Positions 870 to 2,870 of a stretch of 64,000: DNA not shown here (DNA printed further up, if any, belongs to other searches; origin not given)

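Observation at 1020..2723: Degenerate CO-dehydrogenase-like domain fused to a TipAS antibiotic-recognition domain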

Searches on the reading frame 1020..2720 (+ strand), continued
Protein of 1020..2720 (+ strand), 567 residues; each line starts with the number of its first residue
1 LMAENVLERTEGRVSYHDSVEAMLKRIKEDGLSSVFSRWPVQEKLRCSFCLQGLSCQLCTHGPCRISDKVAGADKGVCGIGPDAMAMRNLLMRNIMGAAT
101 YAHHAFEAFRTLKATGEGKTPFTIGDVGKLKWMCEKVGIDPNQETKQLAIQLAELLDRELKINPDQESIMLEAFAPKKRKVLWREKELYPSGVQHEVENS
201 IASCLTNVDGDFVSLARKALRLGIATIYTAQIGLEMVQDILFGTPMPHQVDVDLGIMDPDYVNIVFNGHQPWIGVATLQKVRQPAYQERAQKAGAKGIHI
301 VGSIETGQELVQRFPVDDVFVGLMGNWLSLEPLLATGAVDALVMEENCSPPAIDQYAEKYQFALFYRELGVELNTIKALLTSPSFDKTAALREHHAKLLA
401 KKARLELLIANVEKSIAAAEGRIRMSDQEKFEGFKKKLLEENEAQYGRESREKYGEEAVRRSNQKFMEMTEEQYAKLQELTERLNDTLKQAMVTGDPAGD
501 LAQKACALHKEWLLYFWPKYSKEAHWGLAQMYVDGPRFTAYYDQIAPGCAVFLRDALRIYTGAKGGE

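Call 9: list_cluster_members(proteins=[P0001, P0002])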
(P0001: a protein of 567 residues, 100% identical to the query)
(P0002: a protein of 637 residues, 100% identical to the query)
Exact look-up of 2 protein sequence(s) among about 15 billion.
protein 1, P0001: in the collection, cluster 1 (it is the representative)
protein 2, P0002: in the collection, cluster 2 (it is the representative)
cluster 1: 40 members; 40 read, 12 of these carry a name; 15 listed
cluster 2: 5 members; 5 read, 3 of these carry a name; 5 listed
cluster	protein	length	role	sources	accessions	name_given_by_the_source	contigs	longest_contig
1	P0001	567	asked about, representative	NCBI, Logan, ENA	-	-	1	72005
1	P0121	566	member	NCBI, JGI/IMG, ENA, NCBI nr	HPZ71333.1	MAG TPA: TipAS antibiotic-recognition domain-containing protein [Peptococcaceae bacterium] | TipAS antibiotic-recognition domain-containing protein [Peptococcaceae bacterium]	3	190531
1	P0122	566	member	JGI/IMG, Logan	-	hydroxylamine reductase (hybrid-cluster protein)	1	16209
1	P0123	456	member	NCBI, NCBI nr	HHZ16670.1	MAG TPA: hypothetical protein GX395_03465, partial [Clostridia bacterium] | hypothetical protein [Clostridia bacterium]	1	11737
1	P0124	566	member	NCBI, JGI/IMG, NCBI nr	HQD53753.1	MAG TPA: TipAS antibiotic-recognition domain-containing protein [Peptococcaceae bacterium] | hydroxylamine reductase (hybrid-cluster protein) | TipAS antibiotic-recognition domain-containing protein [Peptococcaceae bacterium]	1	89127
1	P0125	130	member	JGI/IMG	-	hypothetical protein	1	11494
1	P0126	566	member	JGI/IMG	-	hydroxylamine reductase (hybrid-cluster protein)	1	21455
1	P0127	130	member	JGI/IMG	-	hypothetical protein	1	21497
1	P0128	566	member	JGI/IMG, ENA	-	hydroxylamine reductase (hybrid-cluster protein)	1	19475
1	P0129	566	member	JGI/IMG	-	hydroxylamine reductase (hybrid-cluster protein)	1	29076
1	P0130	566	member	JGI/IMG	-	hydroxylamine reductase (hybrid-cluster protein)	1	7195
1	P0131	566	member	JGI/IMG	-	hydroxylamine reductase (hybrid-cluster protein)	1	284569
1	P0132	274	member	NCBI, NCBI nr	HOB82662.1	MAG TPA: TipAS antibiotic-recognition domain-containing protein, partial [Peptococcaceae ... | TipAS antibiotic-recognition domain-containing protein [Peptococcaceae bacterium]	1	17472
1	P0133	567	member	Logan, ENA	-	-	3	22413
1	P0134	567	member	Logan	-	-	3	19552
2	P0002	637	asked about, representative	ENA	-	-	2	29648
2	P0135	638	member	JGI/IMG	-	carbon-monoxide dehydrogenase catalytic subunit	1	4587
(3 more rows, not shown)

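Call 12: find_encoding_contigs(protein=P0003, flank=6000, max_places=6)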
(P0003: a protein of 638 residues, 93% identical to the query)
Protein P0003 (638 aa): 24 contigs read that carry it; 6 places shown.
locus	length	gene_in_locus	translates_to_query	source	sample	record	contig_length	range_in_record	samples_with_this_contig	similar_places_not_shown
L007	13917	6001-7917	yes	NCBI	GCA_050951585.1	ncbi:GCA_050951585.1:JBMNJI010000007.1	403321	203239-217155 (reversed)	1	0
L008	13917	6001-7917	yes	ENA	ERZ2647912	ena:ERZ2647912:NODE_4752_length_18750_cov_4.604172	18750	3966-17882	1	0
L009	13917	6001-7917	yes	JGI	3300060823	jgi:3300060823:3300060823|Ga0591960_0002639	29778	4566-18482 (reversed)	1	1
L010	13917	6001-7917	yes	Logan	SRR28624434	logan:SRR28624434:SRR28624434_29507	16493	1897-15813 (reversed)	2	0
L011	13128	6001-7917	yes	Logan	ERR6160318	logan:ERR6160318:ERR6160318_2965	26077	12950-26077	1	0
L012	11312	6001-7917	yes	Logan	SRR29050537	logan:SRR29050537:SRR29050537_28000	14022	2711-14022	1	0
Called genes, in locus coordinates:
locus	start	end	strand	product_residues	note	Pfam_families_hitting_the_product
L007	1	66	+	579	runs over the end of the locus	PF00664:ABC_membrane, PF00005:ABC_tran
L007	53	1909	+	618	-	PF00664:ABC_membrane, PF02463:SMC_N (faint), PF00005:ABC_tran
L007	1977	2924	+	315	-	PF00291:PALP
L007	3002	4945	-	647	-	PF00724:Oxidored_FMN, PF00890:FAD_binding_2 (weak), PF01134:GIDA (faint), PF07992:Pyr_redox_2, PF12831:FAD_oxidored, PF13450:NAD_binding_8, PF13738:Pyr_redox_3, PF00070:Pyr_redox, +4 more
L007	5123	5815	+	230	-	PF01757:Acyl_transf_3 (faint), PF07786:HGSNAT_cat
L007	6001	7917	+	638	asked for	PF03063:Prismane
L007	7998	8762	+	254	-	PF00376:MerR, PF13411:MerR_1, PF09278:MerR-DNA-bind (weak), PF07739:TipAS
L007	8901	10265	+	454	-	PF03747:ADP_ribosyl_GH, PF20118:DUF6508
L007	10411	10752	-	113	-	-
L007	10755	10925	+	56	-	-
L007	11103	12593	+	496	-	PF07556:DUF1538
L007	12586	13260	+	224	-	PF00543:P-II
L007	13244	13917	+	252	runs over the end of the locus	PF00106:adh_short, PF08659:KR, PF13561:adh_short_C2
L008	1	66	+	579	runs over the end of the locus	PF00664:ABC_membrane, PF00005:ABC_tran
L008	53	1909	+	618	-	PF00664:ABC_membrane, PF02463:SMC_N (faint), PF00005:ABC_tran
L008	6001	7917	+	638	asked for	PF03063:Prismane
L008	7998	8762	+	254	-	PF00376:MerR, PF13411:MerR_1, PF09278:MerR-DNA-bind (weak), PF07739:TipAS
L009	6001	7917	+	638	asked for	PF03063:Prismane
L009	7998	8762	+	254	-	PF00376:MerR, PF13411:MerR_1, PF09278:MerR-DNA-bind (weak), PF07739:TipAS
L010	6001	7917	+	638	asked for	PF03063:Prismane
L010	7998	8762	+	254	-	PF00376:MerR, PF13411:MerR_1, PF09278:MerR-DNA-bind (weak), PF07739:TipAS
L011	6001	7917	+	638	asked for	PF03063:Prismane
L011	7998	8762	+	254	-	PF00376:MerR, PF13411:MerR_1, PF09278:MerR-DNA-bind (weak), PF07739:TipAS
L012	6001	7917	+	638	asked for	PF03063:Prismane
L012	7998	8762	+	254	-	PF00376:MerR, PF13411:MerR_1, PF09278:MerR-DNA-bind (weak), PF07739:TipAS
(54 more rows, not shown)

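Call 17: search_solved_structures(query=P0002, max_evalue=1e-20, show_alignments=2)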
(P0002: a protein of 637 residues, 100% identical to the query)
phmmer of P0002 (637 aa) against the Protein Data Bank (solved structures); distinct sequences matched with E-value up to 1e-20: 36.
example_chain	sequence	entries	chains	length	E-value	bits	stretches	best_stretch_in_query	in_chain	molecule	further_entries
7b7q_A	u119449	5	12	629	3.6e-247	824.7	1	12-636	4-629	Carbon monoxide dehydrogenase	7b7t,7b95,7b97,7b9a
6t7j_B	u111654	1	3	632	3e-131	441.8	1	13-635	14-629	Carbon monoxide dehydrogenase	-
6elq_X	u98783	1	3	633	3.1e-119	402.1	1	17-635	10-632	Carbon Monoxide Dehydrogenase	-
6b6v_A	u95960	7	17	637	1.4e-112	380.2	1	14-636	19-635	Carbon monoxide dehydrogenase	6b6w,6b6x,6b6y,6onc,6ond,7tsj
6dc2_A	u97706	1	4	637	1.7e-112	379.8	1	14-636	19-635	Carbon monoxide dehydrogenase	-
6vwy_A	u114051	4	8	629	1.4e-110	373.6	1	14-636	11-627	Carbon monoxide dehydrogenase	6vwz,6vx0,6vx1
6ons_A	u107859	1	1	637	3.5e-110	372.2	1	14-636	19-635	Carbon monoxide dehydrogenase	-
7zkv_A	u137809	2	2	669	8.8e-91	308.1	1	19-635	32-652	Carbon monoxide dehydrogenase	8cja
7zkj_A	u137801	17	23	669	1.6e-90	307.3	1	19-635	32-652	Carbon monoxide dehydrogenase | CO-dehydrogenase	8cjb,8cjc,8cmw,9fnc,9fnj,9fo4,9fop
7zkk_A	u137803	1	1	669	1.1e-89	304.6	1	19-635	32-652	Carbon monoxide dehydrogenase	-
7err_A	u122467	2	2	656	1.1e-89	304.5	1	17-636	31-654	Carbon monoxide dehydrogenase 2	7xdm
9tox_X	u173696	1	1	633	1.4e-89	304.2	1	18-636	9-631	Carbon monoxide dehydrogenase 2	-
9iyo_A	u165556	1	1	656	2.4e-89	303.4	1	17-636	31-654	Carbon monoxide dehydrogenase 2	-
9iym_A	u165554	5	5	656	3.3e-89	303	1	17-636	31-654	Carbon monoxide dehydrogenase 2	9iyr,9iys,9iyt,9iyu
9tp0_X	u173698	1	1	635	3.6e-89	302.8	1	17-636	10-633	Carbon monoxide dehydrogenase 2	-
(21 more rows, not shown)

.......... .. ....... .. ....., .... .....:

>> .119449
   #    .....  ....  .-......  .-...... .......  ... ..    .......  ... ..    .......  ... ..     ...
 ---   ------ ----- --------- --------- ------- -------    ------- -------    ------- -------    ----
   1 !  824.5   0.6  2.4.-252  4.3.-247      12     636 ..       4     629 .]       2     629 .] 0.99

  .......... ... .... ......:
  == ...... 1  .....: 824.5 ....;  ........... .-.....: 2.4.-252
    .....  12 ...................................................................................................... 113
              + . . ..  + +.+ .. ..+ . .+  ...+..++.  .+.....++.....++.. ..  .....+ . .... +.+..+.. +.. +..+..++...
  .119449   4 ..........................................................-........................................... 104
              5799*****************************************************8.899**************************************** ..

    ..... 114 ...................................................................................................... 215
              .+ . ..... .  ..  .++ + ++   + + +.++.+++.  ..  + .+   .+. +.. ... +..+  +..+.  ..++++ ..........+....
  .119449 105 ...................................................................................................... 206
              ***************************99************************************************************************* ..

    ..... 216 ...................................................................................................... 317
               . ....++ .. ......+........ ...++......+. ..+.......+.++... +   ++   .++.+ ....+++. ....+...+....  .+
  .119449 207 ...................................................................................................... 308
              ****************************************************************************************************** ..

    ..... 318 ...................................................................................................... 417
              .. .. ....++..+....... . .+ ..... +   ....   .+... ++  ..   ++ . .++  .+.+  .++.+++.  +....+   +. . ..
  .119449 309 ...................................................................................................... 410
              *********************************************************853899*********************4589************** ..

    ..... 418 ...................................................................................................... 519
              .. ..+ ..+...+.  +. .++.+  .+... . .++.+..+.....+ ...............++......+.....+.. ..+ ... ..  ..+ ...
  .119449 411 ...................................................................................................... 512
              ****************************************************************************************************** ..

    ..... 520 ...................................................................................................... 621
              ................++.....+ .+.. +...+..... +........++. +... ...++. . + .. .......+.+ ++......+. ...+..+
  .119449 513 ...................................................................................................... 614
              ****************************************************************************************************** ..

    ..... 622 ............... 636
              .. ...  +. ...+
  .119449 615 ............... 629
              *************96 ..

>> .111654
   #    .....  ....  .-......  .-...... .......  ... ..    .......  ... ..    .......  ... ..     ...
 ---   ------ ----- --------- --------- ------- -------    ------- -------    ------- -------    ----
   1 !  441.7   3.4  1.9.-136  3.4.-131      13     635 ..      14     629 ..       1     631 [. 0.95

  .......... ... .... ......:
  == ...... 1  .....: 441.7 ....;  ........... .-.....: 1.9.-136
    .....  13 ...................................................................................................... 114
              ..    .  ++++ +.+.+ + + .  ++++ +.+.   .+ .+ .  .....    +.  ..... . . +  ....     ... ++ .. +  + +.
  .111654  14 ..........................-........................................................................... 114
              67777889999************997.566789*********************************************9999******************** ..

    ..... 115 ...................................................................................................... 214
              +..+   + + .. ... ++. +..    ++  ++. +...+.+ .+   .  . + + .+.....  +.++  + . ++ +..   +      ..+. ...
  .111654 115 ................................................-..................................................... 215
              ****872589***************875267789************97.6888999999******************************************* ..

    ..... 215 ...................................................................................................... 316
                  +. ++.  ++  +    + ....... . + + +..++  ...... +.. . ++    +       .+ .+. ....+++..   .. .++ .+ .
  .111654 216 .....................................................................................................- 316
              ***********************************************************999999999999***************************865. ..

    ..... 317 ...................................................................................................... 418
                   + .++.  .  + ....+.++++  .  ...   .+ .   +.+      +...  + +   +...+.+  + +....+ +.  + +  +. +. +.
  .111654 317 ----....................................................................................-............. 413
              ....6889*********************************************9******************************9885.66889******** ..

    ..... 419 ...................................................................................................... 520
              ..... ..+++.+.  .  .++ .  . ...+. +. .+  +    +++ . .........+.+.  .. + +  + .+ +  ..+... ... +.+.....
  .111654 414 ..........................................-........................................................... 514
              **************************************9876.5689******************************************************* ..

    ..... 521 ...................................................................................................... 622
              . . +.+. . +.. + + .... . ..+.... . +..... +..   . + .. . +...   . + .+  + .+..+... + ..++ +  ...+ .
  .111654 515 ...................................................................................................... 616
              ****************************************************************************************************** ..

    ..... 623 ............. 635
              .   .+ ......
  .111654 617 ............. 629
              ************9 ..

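Call 20: find_encoding_contigs(protein=P0135, flank=4000, max_places=6)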
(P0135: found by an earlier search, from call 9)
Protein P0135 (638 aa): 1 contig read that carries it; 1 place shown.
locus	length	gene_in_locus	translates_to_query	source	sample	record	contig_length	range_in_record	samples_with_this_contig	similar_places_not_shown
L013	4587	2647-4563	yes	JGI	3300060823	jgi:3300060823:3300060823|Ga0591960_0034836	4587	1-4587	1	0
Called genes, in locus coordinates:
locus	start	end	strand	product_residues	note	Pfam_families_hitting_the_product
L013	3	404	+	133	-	?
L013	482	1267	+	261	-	PF07786:HGSNAT_cat, PF01757:Acyl_transf_3 (weak)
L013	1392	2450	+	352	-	-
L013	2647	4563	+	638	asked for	PF03063:Prismane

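Call 21: find_encoding_contigs(protein=P0125, flank=4000, max_places=8)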
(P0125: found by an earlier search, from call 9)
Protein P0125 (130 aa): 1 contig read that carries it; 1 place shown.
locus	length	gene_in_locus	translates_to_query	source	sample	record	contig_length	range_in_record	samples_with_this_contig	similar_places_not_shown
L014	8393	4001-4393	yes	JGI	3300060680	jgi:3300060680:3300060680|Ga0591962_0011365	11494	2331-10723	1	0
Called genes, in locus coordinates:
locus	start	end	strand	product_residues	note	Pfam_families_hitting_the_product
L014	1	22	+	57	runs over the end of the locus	PF07786:HGSNAT_cat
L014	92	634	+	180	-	PF07786:HGSNAT_cat, PF01757:Acyl_transf_3 (weak)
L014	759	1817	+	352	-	-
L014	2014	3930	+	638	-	PF03063:Prismane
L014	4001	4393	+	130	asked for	PF07739:TipAS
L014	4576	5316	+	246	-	PF00106:adh_short, PF08659:KR, PF13561:adh_short_C2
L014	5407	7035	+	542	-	PF00749:tRNA-synt_1c, PF19269:Anticodon_2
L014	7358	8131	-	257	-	-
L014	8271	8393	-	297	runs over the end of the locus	?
